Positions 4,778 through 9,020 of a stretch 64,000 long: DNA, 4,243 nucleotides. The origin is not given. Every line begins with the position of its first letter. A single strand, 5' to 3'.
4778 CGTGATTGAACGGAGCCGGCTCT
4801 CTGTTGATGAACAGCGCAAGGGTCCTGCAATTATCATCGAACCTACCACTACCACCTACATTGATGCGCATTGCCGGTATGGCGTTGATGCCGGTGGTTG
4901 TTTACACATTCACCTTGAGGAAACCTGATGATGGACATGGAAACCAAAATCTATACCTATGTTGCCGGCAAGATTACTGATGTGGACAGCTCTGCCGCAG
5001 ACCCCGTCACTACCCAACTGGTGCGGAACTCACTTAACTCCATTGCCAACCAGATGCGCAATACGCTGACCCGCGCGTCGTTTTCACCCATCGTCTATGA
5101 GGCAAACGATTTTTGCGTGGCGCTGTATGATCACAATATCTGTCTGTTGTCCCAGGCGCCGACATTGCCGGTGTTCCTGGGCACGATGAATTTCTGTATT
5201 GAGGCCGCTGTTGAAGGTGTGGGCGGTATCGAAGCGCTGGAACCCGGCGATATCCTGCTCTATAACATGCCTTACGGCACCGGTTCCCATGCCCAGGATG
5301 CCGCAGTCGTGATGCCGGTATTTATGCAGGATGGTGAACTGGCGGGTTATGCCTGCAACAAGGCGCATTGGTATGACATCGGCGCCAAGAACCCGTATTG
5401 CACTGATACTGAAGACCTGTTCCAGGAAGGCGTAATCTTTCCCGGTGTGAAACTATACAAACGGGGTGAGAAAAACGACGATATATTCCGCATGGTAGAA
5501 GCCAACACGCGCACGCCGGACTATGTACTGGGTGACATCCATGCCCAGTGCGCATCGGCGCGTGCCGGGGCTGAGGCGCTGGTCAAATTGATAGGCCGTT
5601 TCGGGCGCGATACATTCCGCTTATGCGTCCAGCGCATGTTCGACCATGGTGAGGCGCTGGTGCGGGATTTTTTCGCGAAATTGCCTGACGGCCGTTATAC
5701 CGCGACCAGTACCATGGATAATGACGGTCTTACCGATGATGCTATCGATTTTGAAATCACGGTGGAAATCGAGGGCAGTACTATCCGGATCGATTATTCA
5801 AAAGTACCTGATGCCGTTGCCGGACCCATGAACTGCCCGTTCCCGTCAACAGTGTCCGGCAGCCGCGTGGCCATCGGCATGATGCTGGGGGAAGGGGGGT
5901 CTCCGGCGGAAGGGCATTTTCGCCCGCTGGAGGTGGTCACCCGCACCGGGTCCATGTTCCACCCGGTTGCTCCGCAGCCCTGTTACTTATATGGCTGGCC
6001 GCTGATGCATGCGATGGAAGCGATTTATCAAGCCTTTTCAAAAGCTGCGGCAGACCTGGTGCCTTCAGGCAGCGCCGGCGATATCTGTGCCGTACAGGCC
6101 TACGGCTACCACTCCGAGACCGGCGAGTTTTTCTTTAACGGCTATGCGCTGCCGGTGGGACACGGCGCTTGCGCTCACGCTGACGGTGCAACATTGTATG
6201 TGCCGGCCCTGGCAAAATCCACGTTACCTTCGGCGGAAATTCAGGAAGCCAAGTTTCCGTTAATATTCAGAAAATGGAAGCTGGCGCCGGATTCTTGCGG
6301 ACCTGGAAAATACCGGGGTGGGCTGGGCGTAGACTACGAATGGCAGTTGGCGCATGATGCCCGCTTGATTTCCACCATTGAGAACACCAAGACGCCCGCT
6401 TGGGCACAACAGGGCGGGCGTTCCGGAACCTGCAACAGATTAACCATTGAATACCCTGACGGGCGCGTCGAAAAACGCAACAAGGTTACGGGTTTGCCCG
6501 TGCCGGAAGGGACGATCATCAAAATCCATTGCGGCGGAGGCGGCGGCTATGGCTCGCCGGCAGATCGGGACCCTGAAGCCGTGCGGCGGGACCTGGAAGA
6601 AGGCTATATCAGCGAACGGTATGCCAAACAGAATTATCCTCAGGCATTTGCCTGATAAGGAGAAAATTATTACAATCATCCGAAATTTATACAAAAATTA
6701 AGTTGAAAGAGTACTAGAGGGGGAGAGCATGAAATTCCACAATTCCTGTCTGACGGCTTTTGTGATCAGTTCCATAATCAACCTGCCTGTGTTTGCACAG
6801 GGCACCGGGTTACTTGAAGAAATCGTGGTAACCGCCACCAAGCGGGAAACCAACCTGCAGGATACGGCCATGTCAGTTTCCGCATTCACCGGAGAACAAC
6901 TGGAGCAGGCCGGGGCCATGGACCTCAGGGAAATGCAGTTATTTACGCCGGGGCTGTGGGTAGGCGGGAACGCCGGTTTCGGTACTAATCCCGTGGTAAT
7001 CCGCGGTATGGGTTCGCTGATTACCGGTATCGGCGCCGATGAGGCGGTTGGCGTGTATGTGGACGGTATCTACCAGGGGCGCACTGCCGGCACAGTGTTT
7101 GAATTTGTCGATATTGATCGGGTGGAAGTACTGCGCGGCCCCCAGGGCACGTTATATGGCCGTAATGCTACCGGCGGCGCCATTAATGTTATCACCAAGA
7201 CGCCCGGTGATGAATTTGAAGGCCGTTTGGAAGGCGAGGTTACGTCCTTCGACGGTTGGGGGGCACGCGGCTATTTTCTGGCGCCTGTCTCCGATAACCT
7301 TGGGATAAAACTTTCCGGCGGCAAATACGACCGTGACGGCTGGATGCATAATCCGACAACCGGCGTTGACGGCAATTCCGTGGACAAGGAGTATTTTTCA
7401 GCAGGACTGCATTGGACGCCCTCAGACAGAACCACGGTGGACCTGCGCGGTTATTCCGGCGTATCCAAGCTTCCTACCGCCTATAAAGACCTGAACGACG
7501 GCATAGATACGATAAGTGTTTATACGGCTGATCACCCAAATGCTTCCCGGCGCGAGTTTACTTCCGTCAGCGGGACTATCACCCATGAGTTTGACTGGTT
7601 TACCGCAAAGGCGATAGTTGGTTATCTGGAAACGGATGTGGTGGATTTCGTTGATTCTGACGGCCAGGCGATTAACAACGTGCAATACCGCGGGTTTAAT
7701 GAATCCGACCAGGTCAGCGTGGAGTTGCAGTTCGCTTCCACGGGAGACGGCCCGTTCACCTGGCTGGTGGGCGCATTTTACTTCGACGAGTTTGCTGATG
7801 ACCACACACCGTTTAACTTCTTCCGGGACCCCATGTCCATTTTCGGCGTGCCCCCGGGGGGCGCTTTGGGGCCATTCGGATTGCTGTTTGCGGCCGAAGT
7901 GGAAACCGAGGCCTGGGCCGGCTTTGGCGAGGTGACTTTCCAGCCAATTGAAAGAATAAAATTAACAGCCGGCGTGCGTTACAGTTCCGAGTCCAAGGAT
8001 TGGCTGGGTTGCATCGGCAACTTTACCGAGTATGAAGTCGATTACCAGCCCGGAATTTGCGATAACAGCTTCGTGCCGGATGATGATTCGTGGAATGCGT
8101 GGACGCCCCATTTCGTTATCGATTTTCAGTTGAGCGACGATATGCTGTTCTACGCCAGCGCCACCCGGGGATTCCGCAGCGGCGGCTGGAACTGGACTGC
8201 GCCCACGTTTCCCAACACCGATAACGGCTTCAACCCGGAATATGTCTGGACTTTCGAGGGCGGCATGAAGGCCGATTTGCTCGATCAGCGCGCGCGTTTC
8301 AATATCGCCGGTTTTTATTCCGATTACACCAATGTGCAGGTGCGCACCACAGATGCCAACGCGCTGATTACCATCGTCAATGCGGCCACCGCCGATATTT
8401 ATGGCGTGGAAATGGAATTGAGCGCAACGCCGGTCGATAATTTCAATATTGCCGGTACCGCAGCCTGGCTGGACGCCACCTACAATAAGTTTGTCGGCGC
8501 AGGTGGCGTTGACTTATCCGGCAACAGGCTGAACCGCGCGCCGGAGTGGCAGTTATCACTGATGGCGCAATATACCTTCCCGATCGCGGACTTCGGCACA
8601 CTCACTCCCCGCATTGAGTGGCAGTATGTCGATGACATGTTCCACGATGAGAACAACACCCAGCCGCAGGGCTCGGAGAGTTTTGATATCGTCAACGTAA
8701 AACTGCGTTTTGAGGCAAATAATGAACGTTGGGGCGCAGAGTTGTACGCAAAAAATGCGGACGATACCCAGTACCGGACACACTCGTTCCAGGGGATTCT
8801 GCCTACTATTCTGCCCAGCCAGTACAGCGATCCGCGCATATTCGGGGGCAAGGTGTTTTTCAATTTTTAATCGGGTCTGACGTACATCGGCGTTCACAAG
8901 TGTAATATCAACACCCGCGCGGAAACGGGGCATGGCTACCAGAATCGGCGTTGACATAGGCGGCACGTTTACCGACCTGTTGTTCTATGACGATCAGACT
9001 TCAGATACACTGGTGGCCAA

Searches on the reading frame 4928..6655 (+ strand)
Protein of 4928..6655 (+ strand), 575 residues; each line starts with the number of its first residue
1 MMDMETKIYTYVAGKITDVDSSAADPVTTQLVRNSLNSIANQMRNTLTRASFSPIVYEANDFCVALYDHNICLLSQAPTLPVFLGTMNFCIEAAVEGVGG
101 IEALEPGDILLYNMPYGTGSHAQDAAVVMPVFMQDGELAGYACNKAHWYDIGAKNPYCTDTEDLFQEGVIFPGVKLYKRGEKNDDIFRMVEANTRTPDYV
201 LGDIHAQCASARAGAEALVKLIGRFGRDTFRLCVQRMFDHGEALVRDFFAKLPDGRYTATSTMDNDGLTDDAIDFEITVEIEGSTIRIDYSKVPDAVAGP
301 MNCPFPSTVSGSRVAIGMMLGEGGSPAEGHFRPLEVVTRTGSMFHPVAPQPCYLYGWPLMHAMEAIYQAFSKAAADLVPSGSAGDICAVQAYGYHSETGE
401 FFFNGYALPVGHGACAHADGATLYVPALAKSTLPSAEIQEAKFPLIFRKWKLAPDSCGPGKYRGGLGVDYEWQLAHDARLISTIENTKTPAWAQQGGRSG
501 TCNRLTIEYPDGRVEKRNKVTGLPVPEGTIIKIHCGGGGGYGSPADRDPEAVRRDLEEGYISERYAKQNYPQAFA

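Call 10: search_protein_families(library=ncbifam, proteins=[window:4928-6655:+], max_evalue=1e-10)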
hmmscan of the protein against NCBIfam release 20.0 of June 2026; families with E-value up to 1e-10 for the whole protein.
window:4928-6655:+ (575 aa): 2 families
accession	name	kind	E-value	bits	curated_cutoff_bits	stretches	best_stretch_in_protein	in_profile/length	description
NF050157.1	CapLactmsBetCapB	equivalog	5e-71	239.7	1000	1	25-570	2-555/577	caprolactamase subunit beta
NF042976.1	AcphenoCarb_ApcD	equivalog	9e-28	96.9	1500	1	95-488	99-505/685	acetophenone carboxylase subunit delta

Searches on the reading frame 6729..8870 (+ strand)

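Call 10: search_protein_families(library=ncbifam, proteins=[window:6729-8870:+], max_evalue=1e-10)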
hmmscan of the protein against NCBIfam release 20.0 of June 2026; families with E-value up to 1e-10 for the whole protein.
window:6729-8870:+ (713 aa): 20 families
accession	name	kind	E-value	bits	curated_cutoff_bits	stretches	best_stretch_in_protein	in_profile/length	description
TIGR01783.1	TonB-siderophor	subfamily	1.5e-52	179.2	223.5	2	450-709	400-645/649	TonB-dependent siderophore receptor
TIGR01785.1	TonB-hemin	subfamily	1.9e-28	99.3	316.85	1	29-161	1-133/677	TonB-dependent heme/hemoglobin receptor family protein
NF010010.0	PRK13483.1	equivalog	2.8e-22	78.5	927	1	11-306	13-315/660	ligand-gated channel protein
NF041535.1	TonB_rec_PqqU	equivalog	1.1e-19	70.2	1200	0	33-159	2-132/676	TonB-dependent receptor PqqU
TIGR01786.1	TonB-hemlactrns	subfamily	1.4e-19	69.9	323.75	1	31-161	2-138/719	TonB-dependent hemoglobin/transferrin/lactoferrin family receptor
NF053590.1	TonB_dep_TOL0244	equivalog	1e-18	67.3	645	1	29-161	10-144/604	TOL_0244 family TonB-dependent receptor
NF007465.0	PRK10044.1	equivalog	6.4e-18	64.3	803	1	34-162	67-192/726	ferrichrome porin FhuA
NF010038.0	PRK13513.1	equivalog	1.3e-17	63.6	942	1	11-203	17-218/659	ligand-gated channel protein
NF049944.1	TonB_dep_PUIUD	equivalog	5.7e-16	58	850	0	449-567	432-557/686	TonB-dependent receptor, PUIUD motif-type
NF010650.0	PRK14049.1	equivalog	7.2e-16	57.5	904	1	34-289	70-314/729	ferrioxamine B receptor precursor protein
NF007478.2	PRK10064.1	equivalog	1.2e-15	56.9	745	1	17-173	19-174/663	catecholate siderophore receptor CirA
TIGR01779.1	TonB-B12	equivalog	2.8e-15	55.9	599.7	1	26-164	27-161/614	TonB-dependent vitamin B12 receptor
NF047944.1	FoxamRcptFoxA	equivalog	4.5e-15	55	1300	0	8-242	9-243/697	ferrioxamine B receptor FoxA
NF010651.0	PRK14050.1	equivalog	8.6e-15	53.9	884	0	31-166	64-195/730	TonB-dependent siderophore receptor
NF049947.1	TonB_dep_PCPU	exception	1.2e-14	53.5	800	0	408-683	399-665/685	TonB-dependent receptor, PCPU motif-type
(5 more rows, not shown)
